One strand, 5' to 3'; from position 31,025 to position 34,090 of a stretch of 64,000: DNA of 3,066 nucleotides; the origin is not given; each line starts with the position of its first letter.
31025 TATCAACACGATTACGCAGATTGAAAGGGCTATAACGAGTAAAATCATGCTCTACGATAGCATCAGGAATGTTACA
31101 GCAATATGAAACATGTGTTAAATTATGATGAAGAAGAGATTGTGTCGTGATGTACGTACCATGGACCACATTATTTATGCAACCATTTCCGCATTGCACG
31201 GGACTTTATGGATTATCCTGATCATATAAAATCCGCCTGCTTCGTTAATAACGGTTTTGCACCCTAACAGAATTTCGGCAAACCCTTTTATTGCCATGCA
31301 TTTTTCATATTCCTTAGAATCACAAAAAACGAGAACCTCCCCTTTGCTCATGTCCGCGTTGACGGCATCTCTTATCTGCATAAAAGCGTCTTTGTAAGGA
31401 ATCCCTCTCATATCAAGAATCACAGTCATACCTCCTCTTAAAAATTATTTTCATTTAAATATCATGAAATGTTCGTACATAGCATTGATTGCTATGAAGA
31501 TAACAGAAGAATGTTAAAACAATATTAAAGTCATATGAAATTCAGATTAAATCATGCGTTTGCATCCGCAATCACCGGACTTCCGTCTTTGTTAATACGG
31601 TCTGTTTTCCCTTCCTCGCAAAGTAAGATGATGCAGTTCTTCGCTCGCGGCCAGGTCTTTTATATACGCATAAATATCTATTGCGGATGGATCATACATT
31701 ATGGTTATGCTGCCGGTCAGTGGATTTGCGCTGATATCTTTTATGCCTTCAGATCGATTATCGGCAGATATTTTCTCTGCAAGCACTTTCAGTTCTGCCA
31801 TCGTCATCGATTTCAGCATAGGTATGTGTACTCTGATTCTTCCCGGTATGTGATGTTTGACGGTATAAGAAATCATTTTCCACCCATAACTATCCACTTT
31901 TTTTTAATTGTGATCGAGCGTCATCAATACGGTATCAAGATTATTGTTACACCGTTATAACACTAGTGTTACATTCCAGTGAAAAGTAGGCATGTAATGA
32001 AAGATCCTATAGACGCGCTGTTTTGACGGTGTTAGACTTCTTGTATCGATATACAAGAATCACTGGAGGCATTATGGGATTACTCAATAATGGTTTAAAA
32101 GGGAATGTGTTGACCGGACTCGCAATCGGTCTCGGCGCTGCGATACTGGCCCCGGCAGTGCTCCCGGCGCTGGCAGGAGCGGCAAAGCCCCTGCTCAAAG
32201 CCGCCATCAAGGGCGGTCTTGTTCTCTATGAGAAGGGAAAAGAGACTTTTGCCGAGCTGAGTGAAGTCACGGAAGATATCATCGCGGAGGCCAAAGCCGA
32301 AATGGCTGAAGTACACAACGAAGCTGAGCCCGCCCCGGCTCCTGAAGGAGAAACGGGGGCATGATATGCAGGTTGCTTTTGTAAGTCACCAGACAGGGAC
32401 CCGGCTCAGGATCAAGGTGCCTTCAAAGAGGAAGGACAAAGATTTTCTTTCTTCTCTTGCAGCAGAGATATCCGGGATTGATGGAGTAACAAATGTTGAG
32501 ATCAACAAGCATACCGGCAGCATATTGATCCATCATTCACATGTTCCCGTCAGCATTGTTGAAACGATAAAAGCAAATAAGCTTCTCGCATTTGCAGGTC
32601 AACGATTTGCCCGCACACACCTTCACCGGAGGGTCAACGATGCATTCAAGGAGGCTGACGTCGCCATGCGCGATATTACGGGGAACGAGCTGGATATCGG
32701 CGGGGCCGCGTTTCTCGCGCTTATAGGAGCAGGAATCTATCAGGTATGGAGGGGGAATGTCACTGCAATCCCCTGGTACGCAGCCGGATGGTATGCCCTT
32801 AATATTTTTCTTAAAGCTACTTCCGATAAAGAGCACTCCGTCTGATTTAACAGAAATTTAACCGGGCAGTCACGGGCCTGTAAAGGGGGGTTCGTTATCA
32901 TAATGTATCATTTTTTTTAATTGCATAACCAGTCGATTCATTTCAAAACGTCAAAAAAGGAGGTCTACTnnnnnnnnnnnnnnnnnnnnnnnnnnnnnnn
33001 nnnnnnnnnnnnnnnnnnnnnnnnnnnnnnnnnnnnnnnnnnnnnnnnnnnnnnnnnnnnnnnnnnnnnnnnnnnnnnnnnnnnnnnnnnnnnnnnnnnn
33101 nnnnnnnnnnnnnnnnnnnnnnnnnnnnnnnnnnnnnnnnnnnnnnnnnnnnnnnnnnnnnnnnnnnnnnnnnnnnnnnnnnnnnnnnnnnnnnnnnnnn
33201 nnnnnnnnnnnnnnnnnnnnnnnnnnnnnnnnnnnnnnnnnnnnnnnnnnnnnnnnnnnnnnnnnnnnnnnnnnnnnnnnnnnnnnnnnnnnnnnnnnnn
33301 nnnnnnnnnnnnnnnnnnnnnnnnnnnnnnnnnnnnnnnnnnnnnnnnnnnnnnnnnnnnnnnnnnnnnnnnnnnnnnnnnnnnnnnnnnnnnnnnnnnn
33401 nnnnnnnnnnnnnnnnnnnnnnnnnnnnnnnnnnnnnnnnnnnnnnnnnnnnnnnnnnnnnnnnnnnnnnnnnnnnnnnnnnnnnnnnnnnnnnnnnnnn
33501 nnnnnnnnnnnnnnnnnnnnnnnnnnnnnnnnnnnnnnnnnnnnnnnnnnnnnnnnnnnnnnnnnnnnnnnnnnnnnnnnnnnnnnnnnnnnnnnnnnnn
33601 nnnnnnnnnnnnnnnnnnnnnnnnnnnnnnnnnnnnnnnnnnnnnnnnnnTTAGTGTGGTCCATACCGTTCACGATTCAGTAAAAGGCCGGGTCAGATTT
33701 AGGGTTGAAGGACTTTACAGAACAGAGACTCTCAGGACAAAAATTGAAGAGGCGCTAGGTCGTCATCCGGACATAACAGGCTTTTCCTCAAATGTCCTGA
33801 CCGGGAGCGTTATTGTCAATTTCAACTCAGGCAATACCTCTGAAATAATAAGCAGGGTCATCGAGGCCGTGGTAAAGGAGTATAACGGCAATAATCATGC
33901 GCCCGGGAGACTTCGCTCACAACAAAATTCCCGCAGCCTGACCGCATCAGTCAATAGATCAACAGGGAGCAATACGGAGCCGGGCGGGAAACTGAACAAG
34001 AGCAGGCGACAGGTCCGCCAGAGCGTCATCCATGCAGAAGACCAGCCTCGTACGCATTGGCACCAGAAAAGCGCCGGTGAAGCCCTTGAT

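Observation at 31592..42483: Four CxxC-less HMA-like paralogues organised around a P2-type ATPase / MetK-like / CorA operon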

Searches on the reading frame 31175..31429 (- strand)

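Call 44: search_protein_families(library=pfam, proteins=[window:31175-31429:-], max_evalue=1)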
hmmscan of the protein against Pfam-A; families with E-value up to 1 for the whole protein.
window:31175-31429:- (84 aa): 1 family
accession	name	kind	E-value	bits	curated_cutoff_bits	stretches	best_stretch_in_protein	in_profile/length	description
PF03625.19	DUF302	-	0.16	12.3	23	1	22-68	10-56/63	Domain of unknown function DUF302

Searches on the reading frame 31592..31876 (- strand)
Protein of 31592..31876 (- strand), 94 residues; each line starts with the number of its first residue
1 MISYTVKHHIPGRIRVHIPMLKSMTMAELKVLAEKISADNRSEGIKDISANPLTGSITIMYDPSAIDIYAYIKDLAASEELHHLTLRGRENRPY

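Call 3: search_protein_families(library=pfam, proteins=[window:31592-31876:-], max_evalue=0.01)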
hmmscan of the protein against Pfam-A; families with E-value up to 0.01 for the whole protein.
window:31592-31876:- (94 aa): 1 family
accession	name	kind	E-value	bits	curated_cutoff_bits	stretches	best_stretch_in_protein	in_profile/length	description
PF19991.5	HMA_2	-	2.2e-11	44.4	30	1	5-67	9-67/154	Heavy metal associated domain 2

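Call 4: search_protein_families(library=ncbifam, proteins=[window:31592-31876:-], max_evalue=0.01)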
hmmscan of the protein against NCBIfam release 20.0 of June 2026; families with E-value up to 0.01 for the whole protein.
window:31592-31876:- (94 aa): 0 families

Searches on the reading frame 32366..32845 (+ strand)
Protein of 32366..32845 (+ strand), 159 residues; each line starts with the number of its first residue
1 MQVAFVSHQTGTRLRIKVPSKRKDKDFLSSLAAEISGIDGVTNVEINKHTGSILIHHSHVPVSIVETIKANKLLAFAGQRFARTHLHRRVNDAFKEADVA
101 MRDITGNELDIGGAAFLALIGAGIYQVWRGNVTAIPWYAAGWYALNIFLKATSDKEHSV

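Call 3: search_protein_families(library=pfam, proteins=[window:32366-32845:+], max_evalue=0.01)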
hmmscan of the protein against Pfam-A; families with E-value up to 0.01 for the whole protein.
window:32366-32845:+ (159 aa): 2 families
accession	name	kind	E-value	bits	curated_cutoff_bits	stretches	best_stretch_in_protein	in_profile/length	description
PF19991.5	HMA_2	-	3.2e-13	50.3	30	1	4-133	8-140/154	Heavy metal associated domain 2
PF09183.16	DUF1947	-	0.007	17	22.5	0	20-64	6-50/65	Domain of unknown function (DUF1947)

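Call 4: search_protein_families(library=ncbifam, proteins=[window:32366-32845:+], max_evalue=0.01)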
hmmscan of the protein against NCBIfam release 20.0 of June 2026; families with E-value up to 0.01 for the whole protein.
window:32366-32845:+ (159 aa): 0 families

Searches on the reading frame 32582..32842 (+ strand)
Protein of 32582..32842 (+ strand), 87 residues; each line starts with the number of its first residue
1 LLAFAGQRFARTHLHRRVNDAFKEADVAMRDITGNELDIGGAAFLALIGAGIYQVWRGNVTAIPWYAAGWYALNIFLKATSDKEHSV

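Call 44: search_protein_families(library=pfam, proteins=[window:32582-32842:+], max_evalue=1)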
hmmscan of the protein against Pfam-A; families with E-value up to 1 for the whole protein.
seq(87 aa): 2 families
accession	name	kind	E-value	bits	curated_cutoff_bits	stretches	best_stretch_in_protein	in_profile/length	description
PF19991.5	HMA_2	-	0.0039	17.6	30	1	11-62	90-141/154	Heavy metal associated domain 2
PF06183.18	DinI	-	0.2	12.4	24.2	1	12-42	10-40/63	DinI-like family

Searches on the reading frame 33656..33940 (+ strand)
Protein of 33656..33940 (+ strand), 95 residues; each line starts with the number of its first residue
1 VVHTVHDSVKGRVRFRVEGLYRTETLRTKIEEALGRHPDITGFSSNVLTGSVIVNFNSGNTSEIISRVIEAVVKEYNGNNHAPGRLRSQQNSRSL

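Call 67: predict_structure(alignment_id=A3)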
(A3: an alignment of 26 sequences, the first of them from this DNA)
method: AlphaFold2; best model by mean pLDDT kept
length: 95 residues; sequences in the alignment: 26
mean_pLDDT: 83.9   pTM: 0.71
mean pLDDT of the five models: 83.9, 82.6, 81.9, 77.5, 73.8
residues with pLDDT >= 90: 64; 70-90: 14; 50-70: 2; < 50: 15
segments of 3 or more residues with pLDDT < 50: 81-95
pLDDT, mean of each block of 10 residues (from residue 1): 85 93 94 95 95 93 94 83 44 44
secondary structure, 60 per line:
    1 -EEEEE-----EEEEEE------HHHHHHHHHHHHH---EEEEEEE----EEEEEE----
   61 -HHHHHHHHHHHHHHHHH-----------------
elements in order: E2-6 E12-17 H24-36 E40-46 E51-56 H62-78

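Call 70: fold_search(model_id=the predicted structure, library=pdb)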
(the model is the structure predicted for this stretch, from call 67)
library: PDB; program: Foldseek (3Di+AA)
matches with E <= 10: 1524; with E <= 0.001: 0
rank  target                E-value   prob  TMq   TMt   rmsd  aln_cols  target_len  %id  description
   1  1osd_A                2.6e-03  1.00  0.58  0.74   1.5        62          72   14  crystal structure of Oxidized MerP from Ralstonia metallidurans CH34 (released 2004-05-18)
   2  4qjv_D                3.6e-03  1.00  0.53  0.56   3.6        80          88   11  The X-ray crystal structure of Rpo3/Rpo11 heterodimer of euryarchaeal RNA polymerase from Thermococcus kodakarensis (released 2014-10-08)
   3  2xmw                  4.4e-03  1.00  0.56  0.78   1.3        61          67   20  PacS, N-terminal domain, from Synechocystis PCC6803 (released 2010-08-18)
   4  6eu0_K                5.3e-03  1.00  0.53  0.50   4.3        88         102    9  RNA Polymerase III open pre-initiation complex (OC-PIC) (released 2018-01-17)
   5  1yg0                  6.0e-03  1.00  0.58  0.81   1.3        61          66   21  Solution structure of apo-CopP from Helicobacter pylori (released 2006-01-24)
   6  1fvq                  6.4e-03  1.00  0.59  0.76   1.3        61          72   20  SOLUTION STRUCTURE OF THE YEAST COPPER TRANSPORTER DOMAIN CCC2A IN THE APO AND CU(I) LOADED STATES (released 2001-03-14)
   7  8rnz_B                6.9e-03  1.00  0.49  0.60   3.1        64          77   23  Metal-binding domain 3 of copper-transporting ATPase RAN1 from Arabidopsis thaliana (released 2025-01-29)
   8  6drd_K                8.3e-03  1.00  0.51  0.45   4.6        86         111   17  RNA Pol II(G) (released 2018-10-17)
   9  8qep_K                1.0e-02  1.00  0.52  0.45   4.4        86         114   16  RNA polymerase II bound to Alu RNA right arm (released 2025-01-22)
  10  4a48_B                1.1e-02  1.00  0.57  0.76   1.8        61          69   20  Crosstalk between Cu(I) and Zn(II) homeostasis (released 2012-12-12)
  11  6ff1                  1.1e-02  1.00  0.56  0.74   5.0        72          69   15  CsoZ metallochaperone (released 2019-01-30)
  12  2gcf_MODEL_1_A        1.1e-02  1.00  0.55  0.69   2.6        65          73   18  Solution structure of the N-terminal domain of the coppper(I) ATPase PacS in its apo form (released 2006-05-30)
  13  2qif_B                1.2e-02  1.00  0.59  0.80   1.5        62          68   21  Crystal structure of a metallochaperone with a tetranuclear Cu(I) cluster (released 2008-07-08)
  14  2qif_A                1.3e-02  1.00  0.58  0.77   1.6        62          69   22  Crystal structure of a metallochaperone with a tetranuclear Cu(I) cluster (released 2008-07-08)
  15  8rnz_A                1.4e-02  1.00  0.57  0.69   1.5        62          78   22  Metal-binding domain 3 of copper-transporting ATPase RAN1 from Arabidopsis thaliana (released 2025-01-29)
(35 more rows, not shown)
